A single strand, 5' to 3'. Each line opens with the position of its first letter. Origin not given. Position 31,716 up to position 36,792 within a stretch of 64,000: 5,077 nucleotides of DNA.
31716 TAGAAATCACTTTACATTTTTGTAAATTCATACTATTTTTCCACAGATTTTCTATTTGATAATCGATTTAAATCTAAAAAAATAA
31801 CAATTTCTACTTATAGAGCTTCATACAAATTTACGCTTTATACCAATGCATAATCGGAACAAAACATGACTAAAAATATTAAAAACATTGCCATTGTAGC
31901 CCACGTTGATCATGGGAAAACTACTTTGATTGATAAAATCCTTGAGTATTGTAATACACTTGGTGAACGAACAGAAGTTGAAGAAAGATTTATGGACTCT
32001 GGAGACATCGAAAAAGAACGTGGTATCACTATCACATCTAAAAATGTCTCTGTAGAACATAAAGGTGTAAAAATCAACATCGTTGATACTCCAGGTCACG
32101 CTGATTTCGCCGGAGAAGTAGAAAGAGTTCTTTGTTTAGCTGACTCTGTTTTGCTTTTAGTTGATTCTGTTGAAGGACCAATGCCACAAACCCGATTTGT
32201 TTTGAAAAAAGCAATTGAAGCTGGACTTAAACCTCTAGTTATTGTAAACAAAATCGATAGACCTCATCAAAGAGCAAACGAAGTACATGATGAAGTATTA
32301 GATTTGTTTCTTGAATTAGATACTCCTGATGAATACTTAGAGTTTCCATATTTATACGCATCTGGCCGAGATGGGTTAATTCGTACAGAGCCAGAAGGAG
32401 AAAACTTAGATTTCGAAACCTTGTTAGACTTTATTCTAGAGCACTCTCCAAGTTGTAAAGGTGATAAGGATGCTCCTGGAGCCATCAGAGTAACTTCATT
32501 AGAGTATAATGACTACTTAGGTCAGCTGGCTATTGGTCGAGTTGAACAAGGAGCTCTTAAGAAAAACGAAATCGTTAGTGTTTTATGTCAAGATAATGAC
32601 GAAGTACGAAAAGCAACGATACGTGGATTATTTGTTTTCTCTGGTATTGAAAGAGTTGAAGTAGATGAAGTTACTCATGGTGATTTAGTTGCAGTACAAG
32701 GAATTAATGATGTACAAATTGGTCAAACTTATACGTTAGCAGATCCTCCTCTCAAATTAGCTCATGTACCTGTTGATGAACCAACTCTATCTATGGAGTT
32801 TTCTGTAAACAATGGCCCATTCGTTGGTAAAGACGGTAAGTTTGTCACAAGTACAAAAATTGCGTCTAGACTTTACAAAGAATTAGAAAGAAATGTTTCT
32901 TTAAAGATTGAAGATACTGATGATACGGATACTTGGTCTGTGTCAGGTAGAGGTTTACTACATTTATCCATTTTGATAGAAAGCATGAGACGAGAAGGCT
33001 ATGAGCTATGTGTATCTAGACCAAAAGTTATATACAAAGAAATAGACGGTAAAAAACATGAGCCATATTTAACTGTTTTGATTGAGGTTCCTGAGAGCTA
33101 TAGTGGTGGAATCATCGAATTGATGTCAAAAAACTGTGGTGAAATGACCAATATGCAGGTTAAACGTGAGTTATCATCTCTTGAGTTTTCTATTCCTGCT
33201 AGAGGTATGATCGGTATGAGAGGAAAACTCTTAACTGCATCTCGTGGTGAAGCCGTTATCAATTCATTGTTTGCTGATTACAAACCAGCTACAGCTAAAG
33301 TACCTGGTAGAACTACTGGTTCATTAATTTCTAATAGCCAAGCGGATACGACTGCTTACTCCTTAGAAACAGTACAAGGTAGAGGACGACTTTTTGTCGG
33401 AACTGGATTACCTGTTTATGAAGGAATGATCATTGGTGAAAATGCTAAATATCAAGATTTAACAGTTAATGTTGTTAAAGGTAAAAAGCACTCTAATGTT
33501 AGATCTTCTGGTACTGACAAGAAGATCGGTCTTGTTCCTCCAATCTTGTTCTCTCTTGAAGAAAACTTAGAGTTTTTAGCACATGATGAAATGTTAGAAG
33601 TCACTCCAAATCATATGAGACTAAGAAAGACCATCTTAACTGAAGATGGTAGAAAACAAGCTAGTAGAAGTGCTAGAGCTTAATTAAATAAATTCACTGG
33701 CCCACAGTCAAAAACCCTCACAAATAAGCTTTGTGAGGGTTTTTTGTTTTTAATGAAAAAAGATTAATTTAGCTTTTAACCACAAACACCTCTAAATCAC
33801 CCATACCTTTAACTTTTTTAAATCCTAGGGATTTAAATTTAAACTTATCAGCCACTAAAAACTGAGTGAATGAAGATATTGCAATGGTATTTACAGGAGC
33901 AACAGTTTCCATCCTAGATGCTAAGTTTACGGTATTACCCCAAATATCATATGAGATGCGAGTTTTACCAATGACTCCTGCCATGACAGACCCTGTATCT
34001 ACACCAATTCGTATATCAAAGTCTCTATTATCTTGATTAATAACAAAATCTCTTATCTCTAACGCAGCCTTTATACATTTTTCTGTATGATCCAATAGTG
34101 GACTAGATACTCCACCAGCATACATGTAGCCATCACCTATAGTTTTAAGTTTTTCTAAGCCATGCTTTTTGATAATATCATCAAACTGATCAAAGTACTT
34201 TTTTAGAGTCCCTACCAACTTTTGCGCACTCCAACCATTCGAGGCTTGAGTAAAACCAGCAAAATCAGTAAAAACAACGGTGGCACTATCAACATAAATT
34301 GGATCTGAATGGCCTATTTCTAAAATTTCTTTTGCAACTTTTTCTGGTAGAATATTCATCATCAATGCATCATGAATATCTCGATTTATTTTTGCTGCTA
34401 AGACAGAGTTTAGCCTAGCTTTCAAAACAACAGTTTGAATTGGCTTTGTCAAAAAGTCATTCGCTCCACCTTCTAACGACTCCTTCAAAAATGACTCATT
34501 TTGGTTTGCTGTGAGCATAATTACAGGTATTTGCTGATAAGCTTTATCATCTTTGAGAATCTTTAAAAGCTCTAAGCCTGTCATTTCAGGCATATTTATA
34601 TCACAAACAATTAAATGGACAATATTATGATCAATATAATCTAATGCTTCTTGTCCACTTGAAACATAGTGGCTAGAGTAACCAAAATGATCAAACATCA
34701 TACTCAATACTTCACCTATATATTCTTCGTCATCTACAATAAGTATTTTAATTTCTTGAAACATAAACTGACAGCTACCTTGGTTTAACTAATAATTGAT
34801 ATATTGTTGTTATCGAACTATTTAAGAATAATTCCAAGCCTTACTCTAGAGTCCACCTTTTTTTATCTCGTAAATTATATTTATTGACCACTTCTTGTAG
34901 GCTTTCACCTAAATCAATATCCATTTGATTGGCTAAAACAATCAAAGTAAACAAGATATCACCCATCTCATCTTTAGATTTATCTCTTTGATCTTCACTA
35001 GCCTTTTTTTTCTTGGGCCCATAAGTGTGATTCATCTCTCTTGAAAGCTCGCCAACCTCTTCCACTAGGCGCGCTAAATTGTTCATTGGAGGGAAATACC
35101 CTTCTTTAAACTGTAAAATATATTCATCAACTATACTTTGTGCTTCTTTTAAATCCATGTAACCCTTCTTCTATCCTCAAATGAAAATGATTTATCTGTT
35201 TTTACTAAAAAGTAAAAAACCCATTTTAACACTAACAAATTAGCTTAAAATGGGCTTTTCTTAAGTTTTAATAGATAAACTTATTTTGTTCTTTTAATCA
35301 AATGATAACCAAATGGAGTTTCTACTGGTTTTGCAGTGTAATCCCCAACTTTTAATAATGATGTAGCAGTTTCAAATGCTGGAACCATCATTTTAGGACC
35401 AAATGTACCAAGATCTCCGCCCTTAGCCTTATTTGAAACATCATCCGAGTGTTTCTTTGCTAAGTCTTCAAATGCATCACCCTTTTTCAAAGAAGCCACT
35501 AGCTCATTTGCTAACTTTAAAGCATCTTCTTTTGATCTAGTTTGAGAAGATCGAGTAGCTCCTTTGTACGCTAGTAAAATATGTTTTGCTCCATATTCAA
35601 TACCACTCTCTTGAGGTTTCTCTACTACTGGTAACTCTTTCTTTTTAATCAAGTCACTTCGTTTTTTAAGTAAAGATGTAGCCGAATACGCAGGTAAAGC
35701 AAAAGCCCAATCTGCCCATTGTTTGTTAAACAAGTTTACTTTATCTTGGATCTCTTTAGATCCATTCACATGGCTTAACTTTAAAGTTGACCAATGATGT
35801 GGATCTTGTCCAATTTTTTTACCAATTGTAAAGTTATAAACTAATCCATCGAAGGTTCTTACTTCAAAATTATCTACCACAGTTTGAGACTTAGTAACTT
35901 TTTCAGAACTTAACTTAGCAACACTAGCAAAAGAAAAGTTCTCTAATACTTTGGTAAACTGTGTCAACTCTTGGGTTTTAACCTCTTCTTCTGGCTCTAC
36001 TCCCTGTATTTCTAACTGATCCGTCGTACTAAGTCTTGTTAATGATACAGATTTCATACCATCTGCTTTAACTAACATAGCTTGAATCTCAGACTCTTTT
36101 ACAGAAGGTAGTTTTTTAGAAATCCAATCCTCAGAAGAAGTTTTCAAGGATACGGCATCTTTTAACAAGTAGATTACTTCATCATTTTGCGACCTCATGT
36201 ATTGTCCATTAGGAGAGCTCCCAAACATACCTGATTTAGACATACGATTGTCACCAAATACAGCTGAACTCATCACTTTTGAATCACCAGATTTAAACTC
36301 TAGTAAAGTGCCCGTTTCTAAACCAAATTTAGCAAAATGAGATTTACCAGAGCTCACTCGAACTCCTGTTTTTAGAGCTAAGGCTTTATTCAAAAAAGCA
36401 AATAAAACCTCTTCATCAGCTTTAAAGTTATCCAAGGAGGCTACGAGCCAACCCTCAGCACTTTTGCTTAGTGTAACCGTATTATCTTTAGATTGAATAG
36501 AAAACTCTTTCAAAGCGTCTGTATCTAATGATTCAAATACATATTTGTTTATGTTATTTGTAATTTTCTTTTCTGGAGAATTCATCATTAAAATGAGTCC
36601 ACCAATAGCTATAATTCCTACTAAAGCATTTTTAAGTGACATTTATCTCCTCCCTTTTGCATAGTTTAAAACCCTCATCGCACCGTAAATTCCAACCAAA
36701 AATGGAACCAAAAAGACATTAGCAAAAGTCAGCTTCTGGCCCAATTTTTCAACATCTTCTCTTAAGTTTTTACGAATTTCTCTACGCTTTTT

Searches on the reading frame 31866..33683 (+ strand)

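Call 60: search_protein_families(library=pfam, proteins=[window:31866-33683:+], max_evalue=0.001)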
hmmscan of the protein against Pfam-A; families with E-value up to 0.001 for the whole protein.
window:31866-33683:+ (605 aa): 8 families
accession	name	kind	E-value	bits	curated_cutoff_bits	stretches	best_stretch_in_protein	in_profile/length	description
PF00009.33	GTP_EFTU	-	1.1e-53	182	26.5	1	3-195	1-187/188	Elongation factor Tu GTP binding domain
PF21018.2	BipA_C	-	5.9e-40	135.9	23.8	1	484-592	1-109/110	TypA/BipA C-terminal domain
PF00679.30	EFG_C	-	1.6e-17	63.8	27.9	1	398-479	3-85/89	Elongation factor G C-terminus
PF03144.31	GTP_EFTU_D2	-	7.3e-12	46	30.3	1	219-289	1-72/73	Elongation factor Tu domain 2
PF01926.29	MMR_HSR1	-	2.4e-07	31.3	21.9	1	8-129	2-113/113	50S ribosome-binding GTPase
PF22042.2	EF-G_D2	-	2.9e-05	24.6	27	1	211-288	8-80/84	Elongation factor G domain 2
PF00735.24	Septin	-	0.00013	21.8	26.2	1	7-82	6-76/280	Septin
PF14492.12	EFG_III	-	0.00028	21.3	27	1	330-377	19-66/75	Elongation Factor G, domain III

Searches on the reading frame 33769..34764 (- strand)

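Call 60: search_protein_families(library=pfam, proteins=[window:33769-34764:-], max_evalue=0.001)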
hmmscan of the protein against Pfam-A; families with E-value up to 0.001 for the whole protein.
window:33769-34764:- (331 aa): 2 families
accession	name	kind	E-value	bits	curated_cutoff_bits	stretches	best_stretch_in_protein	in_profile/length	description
PF00211.25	Guanylate_cyc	-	1.2e-44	152.6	21.9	1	159-330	7-182/183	Adenylate and Guanylate cyclase catalytic domain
PF00072.30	Response_reg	-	1.1e-27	96.8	30.2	1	7-118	1-110/111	Response regulator receiver domain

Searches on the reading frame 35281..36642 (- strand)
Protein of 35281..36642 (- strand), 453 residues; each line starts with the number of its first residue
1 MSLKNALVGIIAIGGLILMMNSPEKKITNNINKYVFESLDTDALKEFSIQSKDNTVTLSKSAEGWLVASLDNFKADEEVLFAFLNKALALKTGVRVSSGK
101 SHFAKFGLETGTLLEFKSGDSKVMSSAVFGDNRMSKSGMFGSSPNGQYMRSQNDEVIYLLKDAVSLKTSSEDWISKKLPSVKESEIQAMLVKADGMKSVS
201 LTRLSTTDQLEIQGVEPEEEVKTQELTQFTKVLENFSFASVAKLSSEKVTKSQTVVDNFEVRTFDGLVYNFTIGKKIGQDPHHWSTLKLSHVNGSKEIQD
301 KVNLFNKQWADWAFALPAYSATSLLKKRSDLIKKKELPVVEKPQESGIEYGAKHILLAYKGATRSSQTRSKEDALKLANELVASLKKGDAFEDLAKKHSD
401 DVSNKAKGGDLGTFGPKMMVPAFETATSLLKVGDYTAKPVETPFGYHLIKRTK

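Call 60: search_protein_families(library=pfam, proteins=[window:35281-36642:-], max_evalue=0.001)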
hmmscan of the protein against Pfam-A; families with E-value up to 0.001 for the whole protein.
window:35281-36642:- (453 aa): 4 families
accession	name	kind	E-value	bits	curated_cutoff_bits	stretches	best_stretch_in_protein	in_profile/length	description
PF13616.12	Rotamase_3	-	3.6e-26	92.4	22.5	1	343-451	10-112/116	PPIC-type PPIASE domain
PF00639.27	Rotamase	-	6.7e-23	81.9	21.7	1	354-452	1-96/97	PPIC-type PPIASE domain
PF14238.11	DUF4340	-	6.4e-15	56.3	25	1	65-242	1-168/183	Domain of unknown function (DUF4340)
PF13145.12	Rotamase_2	-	1.2e-05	26.6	27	1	372-452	33-106/121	PPIC-type PPIASE domain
